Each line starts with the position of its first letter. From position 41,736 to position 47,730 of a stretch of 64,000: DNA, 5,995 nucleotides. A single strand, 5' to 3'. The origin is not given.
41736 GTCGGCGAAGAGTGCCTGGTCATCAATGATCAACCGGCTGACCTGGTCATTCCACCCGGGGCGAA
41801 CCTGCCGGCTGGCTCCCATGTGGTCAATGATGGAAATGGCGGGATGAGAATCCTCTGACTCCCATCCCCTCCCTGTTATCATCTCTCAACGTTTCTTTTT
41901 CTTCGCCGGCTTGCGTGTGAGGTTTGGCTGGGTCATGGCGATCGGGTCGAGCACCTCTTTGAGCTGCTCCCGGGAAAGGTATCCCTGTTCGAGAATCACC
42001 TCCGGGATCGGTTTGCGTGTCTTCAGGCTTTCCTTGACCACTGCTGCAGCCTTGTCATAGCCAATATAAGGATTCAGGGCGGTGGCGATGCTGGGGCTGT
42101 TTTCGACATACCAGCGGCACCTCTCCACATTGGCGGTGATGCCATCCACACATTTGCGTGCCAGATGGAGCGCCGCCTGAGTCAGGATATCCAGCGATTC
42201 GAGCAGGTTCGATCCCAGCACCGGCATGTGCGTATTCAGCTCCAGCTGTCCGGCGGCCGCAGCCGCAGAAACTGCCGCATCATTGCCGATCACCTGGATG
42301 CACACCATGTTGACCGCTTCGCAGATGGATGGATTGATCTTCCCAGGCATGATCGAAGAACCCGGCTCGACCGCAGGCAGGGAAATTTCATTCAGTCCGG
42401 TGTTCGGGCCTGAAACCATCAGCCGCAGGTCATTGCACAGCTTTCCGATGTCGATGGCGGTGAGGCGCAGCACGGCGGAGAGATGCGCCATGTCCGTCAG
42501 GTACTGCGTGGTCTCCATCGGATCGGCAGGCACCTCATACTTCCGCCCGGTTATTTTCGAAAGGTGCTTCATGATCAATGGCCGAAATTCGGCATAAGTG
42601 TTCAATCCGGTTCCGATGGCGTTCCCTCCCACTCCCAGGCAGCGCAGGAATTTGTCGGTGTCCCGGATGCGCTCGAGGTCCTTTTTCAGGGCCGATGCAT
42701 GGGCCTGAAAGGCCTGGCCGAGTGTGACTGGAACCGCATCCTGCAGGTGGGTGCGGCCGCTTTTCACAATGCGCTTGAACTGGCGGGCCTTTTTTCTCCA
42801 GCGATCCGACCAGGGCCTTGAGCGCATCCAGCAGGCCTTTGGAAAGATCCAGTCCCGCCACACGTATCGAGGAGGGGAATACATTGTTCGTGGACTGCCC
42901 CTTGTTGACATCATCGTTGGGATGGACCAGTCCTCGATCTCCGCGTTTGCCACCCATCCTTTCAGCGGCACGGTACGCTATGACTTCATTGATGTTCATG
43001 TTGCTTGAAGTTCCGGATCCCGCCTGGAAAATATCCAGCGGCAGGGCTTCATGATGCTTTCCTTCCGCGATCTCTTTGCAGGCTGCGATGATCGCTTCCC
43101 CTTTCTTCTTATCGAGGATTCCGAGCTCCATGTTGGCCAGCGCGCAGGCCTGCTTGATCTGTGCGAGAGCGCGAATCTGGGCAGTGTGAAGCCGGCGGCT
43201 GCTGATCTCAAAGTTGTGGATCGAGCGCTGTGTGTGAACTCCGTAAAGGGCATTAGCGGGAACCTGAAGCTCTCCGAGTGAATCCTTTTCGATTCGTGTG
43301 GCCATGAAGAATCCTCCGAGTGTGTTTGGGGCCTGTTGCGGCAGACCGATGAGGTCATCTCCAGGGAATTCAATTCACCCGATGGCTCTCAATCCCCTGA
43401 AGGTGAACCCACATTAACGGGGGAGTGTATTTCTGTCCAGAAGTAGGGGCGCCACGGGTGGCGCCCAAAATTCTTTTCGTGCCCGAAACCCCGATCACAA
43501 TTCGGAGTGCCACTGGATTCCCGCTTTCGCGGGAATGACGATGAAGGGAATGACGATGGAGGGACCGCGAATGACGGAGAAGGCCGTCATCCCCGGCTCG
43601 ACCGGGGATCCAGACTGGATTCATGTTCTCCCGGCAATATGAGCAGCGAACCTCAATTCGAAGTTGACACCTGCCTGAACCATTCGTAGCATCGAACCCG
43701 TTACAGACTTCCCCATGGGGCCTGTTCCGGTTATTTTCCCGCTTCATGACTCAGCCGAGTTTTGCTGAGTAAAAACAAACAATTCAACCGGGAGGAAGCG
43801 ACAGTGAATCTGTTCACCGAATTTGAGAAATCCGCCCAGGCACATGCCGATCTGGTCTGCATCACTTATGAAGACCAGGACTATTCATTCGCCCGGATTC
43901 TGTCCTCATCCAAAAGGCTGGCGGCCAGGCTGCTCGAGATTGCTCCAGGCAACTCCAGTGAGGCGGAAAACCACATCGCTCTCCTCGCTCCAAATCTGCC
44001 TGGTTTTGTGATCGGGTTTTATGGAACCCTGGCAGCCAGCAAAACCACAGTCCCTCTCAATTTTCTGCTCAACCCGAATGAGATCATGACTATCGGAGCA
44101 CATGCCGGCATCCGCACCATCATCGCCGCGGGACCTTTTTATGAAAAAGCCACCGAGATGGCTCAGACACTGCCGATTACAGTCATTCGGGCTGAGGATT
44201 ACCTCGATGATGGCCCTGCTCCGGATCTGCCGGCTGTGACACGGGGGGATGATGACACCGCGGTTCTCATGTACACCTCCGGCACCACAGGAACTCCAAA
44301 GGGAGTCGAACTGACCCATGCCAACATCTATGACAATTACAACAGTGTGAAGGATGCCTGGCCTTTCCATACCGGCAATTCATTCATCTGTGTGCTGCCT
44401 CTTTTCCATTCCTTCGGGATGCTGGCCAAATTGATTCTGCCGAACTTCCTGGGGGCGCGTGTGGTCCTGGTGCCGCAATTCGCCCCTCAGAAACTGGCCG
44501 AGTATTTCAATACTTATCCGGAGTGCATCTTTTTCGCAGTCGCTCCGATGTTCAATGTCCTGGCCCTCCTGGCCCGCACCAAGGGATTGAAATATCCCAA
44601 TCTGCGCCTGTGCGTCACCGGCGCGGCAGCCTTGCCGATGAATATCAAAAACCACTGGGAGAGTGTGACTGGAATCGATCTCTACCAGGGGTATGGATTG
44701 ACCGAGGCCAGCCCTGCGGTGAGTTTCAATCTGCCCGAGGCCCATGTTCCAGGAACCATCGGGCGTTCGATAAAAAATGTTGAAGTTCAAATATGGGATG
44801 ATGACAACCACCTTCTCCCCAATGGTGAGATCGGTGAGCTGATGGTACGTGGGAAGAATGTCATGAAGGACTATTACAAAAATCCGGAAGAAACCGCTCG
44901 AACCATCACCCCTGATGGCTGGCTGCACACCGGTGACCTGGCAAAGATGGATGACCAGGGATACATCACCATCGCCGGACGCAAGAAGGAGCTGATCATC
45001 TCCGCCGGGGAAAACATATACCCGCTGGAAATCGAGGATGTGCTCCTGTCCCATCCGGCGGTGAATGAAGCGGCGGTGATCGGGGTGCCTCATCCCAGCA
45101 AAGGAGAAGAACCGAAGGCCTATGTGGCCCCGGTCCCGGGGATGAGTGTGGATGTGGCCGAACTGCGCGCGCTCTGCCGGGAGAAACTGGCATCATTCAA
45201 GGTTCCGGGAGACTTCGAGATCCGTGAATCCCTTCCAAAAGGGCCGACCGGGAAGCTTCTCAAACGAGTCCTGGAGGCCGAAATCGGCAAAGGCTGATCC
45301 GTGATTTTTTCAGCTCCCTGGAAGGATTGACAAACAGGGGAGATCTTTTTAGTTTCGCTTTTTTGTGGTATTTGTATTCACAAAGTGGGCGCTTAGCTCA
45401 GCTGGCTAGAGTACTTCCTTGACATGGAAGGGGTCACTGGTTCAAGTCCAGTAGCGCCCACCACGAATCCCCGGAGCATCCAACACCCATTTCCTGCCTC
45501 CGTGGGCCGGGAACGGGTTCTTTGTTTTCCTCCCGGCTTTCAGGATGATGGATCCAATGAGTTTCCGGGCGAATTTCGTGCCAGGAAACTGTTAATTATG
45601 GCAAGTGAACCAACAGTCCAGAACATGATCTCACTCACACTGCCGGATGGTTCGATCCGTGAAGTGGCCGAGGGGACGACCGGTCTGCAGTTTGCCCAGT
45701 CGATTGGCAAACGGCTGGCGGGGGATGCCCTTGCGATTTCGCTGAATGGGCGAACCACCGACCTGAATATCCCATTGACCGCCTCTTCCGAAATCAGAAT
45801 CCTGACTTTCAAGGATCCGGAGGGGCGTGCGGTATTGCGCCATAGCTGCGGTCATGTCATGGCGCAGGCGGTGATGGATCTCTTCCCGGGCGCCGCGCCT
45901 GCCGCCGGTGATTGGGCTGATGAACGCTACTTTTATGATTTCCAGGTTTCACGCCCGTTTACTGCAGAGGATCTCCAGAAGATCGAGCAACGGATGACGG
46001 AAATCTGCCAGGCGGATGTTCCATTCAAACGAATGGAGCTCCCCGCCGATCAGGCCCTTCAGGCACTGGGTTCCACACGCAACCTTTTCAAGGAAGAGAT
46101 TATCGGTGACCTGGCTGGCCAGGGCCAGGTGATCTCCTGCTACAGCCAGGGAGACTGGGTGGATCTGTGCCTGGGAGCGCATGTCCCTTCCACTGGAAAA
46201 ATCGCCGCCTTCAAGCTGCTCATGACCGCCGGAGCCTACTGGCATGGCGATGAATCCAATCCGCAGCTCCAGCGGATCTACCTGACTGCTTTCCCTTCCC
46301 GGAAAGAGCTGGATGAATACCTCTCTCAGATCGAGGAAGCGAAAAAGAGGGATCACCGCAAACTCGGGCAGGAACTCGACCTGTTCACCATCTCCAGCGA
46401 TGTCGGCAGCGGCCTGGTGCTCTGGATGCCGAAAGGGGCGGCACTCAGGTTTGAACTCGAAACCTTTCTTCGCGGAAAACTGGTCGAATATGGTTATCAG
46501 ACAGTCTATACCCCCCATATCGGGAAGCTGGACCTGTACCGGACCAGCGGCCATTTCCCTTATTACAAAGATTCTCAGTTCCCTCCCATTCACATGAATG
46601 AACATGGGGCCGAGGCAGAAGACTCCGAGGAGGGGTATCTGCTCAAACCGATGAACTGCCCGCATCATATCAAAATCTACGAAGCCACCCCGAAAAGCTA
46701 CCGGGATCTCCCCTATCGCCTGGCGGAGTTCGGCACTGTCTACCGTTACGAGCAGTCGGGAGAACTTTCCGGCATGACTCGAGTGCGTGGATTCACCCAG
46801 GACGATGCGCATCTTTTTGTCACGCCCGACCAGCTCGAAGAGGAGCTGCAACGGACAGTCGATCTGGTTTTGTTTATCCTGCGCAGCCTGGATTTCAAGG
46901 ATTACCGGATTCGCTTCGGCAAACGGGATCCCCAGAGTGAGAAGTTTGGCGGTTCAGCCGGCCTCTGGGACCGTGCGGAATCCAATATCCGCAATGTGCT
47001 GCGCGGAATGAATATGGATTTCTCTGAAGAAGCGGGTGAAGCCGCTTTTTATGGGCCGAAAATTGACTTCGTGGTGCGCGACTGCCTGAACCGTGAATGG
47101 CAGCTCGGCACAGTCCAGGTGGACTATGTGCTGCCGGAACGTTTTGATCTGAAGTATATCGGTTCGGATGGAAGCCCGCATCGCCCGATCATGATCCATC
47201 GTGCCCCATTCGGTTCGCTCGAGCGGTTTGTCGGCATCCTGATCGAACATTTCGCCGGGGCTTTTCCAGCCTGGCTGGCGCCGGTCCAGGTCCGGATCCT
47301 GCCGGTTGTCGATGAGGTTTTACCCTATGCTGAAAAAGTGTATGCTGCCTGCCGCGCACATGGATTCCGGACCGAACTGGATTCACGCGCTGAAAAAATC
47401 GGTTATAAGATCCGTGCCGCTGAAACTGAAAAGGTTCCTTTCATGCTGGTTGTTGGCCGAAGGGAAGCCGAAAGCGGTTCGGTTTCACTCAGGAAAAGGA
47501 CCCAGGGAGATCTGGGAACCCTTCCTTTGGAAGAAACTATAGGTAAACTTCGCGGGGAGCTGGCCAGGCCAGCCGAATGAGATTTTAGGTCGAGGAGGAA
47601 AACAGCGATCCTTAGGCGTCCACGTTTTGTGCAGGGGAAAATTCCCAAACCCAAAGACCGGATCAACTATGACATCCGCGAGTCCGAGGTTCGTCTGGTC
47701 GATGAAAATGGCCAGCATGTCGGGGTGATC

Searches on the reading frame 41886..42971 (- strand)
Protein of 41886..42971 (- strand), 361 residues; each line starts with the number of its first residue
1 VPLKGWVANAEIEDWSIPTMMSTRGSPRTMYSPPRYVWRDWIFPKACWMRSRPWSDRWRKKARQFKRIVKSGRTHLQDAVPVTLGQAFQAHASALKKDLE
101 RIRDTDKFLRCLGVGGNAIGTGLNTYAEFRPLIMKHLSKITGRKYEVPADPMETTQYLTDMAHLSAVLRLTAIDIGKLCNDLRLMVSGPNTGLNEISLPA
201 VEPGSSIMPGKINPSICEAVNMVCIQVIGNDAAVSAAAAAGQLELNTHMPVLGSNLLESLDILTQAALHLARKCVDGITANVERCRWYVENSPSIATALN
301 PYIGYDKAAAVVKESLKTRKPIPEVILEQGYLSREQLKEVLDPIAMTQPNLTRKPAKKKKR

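Call 86: search_protein_families(library=pfam, proteins=[window:41886-42971:-], max_evalue=0.00001)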
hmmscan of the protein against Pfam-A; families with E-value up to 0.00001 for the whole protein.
window:41886-42971:- (361 aa): 2 families
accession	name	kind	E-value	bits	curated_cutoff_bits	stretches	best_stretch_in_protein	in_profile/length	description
PF00206.25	Lyase_1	-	1e-53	183.3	27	1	59-229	143-312/312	Lyase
PF10415.14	FumaraseC_C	-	6.8e-22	78.1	32.5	1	295-348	1-54/54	Fumarase C C-terminus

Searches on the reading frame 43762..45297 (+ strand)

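Call 86: search_protein_families(library=pfam, proteins=[window:43762-45297:+], max_evalue=0.00001)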
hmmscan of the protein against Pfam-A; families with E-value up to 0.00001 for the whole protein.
window:43762-45297:+ (511 aa): 2 families
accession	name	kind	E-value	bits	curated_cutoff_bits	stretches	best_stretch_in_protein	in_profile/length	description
PF00501.34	AMP-binding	-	6.6e-74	249.4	29.9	1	21-372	1-384/384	AMP-binding enzyme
PF13193.12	AMP-binding_C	-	7.1e-21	75.4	24.5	1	423-498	1-76/76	AMP-binding enzyme C-terminal domain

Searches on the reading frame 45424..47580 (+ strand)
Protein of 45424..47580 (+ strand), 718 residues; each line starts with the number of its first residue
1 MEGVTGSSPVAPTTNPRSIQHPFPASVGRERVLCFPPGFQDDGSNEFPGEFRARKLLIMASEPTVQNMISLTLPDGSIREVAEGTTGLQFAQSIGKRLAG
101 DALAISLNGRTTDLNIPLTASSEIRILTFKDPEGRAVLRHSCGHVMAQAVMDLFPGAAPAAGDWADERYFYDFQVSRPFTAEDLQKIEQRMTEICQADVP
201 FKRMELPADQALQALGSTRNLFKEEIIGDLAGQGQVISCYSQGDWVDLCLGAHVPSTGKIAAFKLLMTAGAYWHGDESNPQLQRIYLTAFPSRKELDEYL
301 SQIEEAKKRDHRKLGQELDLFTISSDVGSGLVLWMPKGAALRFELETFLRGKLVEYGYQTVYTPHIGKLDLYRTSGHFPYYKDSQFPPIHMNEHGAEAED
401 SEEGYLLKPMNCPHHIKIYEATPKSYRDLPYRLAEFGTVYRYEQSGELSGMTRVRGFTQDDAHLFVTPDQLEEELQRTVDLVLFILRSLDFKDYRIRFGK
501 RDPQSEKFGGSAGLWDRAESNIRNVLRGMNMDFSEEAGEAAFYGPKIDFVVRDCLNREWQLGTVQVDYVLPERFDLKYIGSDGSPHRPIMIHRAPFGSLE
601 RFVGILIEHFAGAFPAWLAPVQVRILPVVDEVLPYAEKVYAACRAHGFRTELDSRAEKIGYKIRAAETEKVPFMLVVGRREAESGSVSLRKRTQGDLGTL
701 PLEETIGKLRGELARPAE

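Call 86: search_protein_families(library=pfam, proteins=[window:45424-47580:+], max_evalue=0.00001)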
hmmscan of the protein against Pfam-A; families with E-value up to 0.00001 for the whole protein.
window:45424-47580:+ (718 aa): 4 families
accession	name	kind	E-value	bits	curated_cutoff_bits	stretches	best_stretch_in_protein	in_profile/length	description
PF00587.30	tRNA-synt_2b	-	8.9e-43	146.9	29.3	1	400-610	6-179/179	tRNA synthetase class II core domain (G, H, P, S and T)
PF03129.25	HGTP_anticodon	-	1.9e-24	86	21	1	622-710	1-92/94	Anticodon binding domain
PF07973.19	tRNA_SAD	-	4.8e-15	55.7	24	1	237-286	1-44/44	Threonyl and Alanyl tRNA synthetase second additional domain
PF02824.27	TGS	-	6.1e-06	26.6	22.2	0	71-128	3-60/60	TGS domain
